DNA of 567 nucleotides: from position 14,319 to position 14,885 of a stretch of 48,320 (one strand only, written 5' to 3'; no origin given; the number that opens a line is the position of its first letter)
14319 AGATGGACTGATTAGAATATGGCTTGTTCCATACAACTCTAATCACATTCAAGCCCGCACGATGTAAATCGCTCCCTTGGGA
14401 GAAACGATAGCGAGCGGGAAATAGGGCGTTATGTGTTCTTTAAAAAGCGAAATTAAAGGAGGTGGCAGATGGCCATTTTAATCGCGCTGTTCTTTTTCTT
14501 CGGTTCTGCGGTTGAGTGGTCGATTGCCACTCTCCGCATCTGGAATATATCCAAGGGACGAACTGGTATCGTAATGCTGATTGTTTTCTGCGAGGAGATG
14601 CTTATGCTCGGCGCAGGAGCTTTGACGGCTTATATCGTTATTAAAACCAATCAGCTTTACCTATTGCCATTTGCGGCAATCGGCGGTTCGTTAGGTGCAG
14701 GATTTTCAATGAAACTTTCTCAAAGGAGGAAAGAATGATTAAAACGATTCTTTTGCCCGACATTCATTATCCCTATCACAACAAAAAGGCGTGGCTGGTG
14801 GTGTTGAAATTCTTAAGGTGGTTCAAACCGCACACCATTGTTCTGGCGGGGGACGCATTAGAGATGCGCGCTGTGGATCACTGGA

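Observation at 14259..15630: High-GC, Shine-Dalgarno-bearing two-gene island (membrane protein + metallophosphoesterase) grafted onto a native early-gene leader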

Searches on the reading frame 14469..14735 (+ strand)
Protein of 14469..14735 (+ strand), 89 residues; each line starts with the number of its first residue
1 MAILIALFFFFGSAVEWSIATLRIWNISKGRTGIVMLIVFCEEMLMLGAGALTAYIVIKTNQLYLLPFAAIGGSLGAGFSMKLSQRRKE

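Call 4: search_protein_families(library=pfam, proteins=[window:14469-14735:+], max_evalue=0.01)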
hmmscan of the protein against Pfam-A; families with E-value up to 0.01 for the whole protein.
window:14469-14735:+ (89 aa): 0 families

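Call 5: search_protein_families(library=phrogs, proteins=[window:14469-14735:+], max_evalue=0.01)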
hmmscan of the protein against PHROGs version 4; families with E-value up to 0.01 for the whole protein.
window:14469-14735:+ (89 aa): 0 families

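Call 11: find_homologous_proteins(query=window:14469-14735:+, max_evalue=0.01)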
Query window:14469-14735:+ (89 aa): 2 proteins with E <= 0.01 among 4 candidates.
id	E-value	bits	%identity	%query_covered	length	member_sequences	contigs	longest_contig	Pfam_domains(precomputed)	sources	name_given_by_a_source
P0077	4.8e-49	182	100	100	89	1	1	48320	-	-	-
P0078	2.5e-43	164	88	100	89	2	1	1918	-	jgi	-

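Call 12: find_encoding_contigs(protein=P0078, flank=5000, max_places=3)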
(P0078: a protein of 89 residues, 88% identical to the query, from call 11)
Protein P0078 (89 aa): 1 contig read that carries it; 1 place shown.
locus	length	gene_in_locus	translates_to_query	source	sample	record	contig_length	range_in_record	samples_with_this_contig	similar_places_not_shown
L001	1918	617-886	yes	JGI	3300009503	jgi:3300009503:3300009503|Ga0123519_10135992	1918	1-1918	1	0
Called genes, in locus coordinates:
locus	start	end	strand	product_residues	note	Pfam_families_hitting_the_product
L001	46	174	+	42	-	-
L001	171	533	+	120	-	-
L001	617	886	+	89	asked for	-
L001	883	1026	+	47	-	-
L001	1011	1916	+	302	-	?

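Call 60: search_protein_families(library=pfam, proteins=[window:14469-14735:+], max_evalue=10)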
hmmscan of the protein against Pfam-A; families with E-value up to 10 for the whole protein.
seq(89 aa): 2 families
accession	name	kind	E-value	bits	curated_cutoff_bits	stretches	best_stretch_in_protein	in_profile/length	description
PF15114.11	UPF0640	-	0.25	11.7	27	1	6-24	26-44/67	Uncharacterised protein family UPF0640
PF22868.1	YmiA-like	-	0.39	11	27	1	8-27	25-44/46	Protein YmiA-like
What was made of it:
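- On DUF5698 / UPF0316 N-terminal membrane domain: The window protein has no Pfam hit (calls 4, 60).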

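Call 68: search_protein_families(library=ncbifam, proteins=[window:14469-14735:+], max_evalue=0.1)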
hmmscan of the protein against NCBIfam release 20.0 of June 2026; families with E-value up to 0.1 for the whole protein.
window:14469-14735:+ (89 aa): 2 families
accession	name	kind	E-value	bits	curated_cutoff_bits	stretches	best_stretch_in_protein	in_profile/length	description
NF003191.0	PRK04164.1-2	equivalog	0.00081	19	179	1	3-83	14-91/200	hypothetical protein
NF000536.0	YmiA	equivalog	0.033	13.9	30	1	10-28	23-41/42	YmiA family putative membrane protein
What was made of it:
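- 14469..14738 (+): Gene for an 89-aa, three-TM membrane protein that is DUF5698/UPF0316-N-terminal-like. The window protein gives a weak NCBIfam PRK04164 hit (call 68).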

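Call 69: search_protein_families(library=padloc, proteins=[window:14469-14735:+], max_evalue=0.1)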
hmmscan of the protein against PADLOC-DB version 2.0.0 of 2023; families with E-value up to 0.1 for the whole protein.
window:14469-14735:+ (89 aa): 0 families

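Call 111: search_protein_representatives(protein=window:14469-14735:+)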
Query: 89 residues. Proteins with E-value up to 0.001 (for the whole library): 5; up to 1e-10: 1; up to 1e-30: 0. The best 5 are listed.
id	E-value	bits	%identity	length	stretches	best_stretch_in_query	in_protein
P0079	3.5e-12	62.7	44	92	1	1-84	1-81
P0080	4.1e-09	52.9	42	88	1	3-83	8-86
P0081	3.5e-06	43.5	29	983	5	14-55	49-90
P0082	4.2e-05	40.1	38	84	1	1-85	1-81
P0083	8.6e-04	35.9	39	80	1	1-78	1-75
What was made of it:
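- Closest known: UPF0316 / YebE membrane proteins. Different: It is rare: 5 representatives at E<=1e-3 among 1.84 billion (call 111).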

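Call 113: find_homologous_proteins(query=A9, max_evalue=0.001)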
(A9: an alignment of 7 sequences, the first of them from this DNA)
Query A9 (7 sequences) (89 aa, profile of the alignment): 27 proteins with E <= 0.001 among 2313 candidates.
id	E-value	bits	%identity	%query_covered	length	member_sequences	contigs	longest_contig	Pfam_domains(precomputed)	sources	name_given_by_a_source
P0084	1.8e-35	139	37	100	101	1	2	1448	PF18955.6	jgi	jgi:uncharacterized protein YebE (UPF0316 family)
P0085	4.5e-35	138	39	100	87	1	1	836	PF18955.6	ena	-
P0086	5.5e-35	137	38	100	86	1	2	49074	-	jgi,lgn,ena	-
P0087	5.6e-35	137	40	100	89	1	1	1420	PF18955.6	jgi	-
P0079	9.4e-35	137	41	99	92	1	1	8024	PF18955.6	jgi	jgi:O-antigen/teichoic acid export membrane protein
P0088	1.5e-34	136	37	100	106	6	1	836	-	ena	-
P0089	1.6e-34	136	36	91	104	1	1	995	PF18955.6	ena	-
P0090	1.8e-34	136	39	100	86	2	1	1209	PF18955.6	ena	-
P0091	2.6e-34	135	61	100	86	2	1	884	PF18955.6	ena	-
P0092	5.2e-34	134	38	100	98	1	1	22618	PF18955.6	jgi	-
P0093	2.2e-33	132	58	100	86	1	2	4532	PF18955.6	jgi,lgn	jgi:hypothetical protein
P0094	2.7e-33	132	39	99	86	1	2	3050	PF18955.6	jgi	jgi:hypothetical protein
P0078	4.7e-33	131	88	100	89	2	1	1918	-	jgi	-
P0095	5.3e-33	131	38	99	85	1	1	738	PF18955.6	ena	-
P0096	5.4e-33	131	39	99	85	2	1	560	PF18955.6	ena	-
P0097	1.3e-32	130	48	100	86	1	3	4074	PF18955.6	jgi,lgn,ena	-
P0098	1.7e-32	129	32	92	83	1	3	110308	PF18955.6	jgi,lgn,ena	-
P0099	2.1e-32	129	32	99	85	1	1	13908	PF18955.6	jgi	jgi:uncharacterized protein YebE (UPF0316 family)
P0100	2.9e-31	125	37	92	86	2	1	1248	PF18955.6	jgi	jgi:hypothetical protein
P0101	3.6e-30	122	33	92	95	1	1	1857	PF18955.6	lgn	-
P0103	2.9e-29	119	34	92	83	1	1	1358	PF18955.6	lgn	-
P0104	6.5e-29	118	46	100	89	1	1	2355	PF18955.6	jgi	jgi:hypothetical protein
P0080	1.5e-26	110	41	89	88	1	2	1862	PF18955.6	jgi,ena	-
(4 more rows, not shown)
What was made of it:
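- On DUF5698 / UPF0316 N-terminal membrane domain: Most of the 27 profile hits carry precomputed PF18955 (call 113).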

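Call 114: find_encoding_contigs(protein=P0093, flank=4000, max_places=2)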
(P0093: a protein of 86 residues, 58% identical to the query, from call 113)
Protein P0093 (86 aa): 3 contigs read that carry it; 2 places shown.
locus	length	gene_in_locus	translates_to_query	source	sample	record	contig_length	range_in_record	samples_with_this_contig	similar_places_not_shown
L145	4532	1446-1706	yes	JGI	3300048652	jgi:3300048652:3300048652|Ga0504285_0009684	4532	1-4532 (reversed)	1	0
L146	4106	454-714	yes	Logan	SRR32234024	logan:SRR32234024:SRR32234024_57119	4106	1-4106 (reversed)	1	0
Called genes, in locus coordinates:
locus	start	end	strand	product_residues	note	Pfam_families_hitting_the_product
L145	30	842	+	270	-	-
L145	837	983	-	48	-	-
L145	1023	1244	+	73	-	-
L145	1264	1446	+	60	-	-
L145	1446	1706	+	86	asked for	PF18955:DUF5698 (weak)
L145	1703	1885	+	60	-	-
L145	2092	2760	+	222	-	PF01551:Peptidase_M23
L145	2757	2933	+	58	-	-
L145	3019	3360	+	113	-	-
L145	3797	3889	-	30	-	-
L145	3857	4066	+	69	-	-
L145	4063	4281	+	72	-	-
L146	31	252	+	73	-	-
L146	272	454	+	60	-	-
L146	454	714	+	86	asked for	PF18955:DUF5698 (weak)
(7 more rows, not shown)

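Call 115: find_encoding_contigs(protein=P0097, flank=4000, max_places=2)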
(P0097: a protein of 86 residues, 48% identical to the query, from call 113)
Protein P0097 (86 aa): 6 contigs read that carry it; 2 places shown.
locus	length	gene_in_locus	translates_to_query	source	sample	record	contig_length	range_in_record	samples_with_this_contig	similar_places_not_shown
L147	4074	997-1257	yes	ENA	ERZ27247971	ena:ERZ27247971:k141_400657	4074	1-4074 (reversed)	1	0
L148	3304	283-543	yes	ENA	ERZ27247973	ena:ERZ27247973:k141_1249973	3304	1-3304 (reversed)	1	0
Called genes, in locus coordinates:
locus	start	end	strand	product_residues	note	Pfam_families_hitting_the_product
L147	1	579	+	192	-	?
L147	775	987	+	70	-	-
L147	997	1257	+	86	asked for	PF18955:DUF5698 (weak)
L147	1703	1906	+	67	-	-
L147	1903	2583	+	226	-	PF01551:Peptidase_M23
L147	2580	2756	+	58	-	-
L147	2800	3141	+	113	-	-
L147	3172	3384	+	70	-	-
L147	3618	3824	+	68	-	-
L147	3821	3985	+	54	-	-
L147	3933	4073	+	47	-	?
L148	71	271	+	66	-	-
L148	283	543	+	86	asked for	PF18955:DUF5698 (weak)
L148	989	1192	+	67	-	-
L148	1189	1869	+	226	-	PF01551:Peptidase_M23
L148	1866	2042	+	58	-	-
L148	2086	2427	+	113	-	-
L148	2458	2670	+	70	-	-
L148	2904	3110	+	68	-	-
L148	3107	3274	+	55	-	-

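Call 116: find_encoding_contigs(protein=P0092, flank=4000, max_places=2)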
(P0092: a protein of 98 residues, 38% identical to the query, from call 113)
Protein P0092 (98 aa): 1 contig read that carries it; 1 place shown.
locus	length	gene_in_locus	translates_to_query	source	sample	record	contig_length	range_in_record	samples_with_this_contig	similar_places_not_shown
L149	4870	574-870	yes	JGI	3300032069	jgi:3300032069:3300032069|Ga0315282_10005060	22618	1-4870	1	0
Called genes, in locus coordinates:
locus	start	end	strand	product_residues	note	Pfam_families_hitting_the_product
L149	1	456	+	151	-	?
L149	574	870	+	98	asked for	PF18955:DUF5698 (weak)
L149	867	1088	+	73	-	-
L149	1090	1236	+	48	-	-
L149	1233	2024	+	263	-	-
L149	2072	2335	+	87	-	-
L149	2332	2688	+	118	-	PF14359:DUF4406 (weak), PF24963:DUF7768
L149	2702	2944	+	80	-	PF21840:DUF6899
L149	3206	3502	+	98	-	-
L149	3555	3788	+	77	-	-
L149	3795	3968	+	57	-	-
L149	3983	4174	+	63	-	-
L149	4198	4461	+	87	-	-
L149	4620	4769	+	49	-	-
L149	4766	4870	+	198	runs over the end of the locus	-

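Call 117: find_encoding_contigs(protein=P0099, flank=4000, max_places=2)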
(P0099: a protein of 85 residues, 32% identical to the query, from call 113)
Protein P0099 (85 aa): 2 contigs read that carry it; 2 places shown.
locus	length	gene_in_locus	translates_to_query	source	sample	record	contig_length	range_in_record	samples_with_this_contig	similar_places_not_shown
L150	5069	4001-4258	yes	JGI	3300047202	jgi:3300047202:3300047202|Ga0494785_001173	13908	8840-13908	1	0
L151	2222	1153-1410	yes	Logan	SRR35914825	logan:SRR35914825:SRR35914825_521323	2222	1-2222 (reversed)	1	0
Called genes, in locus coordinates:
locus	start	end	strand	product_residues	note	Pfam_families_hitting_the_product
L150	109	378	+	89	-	-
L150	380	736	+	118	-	-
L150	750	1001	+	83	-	PF11195:Tad2-like (weak)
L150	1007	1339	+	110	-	-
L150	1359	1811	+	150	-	-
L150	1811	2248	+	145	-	-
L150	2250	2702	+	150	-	PF14297:Lin1244_N (weak)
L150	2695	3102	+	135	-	PF01464:SLT (weak)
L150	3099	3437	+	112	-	-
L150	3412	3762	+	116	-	PF14359:DUF4406, PF24963:DUF7768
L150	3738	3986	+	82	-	PF21840:DUF6899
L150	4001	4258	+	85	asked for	PF18955:DUF5698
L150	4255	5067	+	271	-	?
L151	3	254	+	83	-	?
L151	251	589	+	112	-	-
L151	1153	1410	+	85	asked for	PF18955:DUF5698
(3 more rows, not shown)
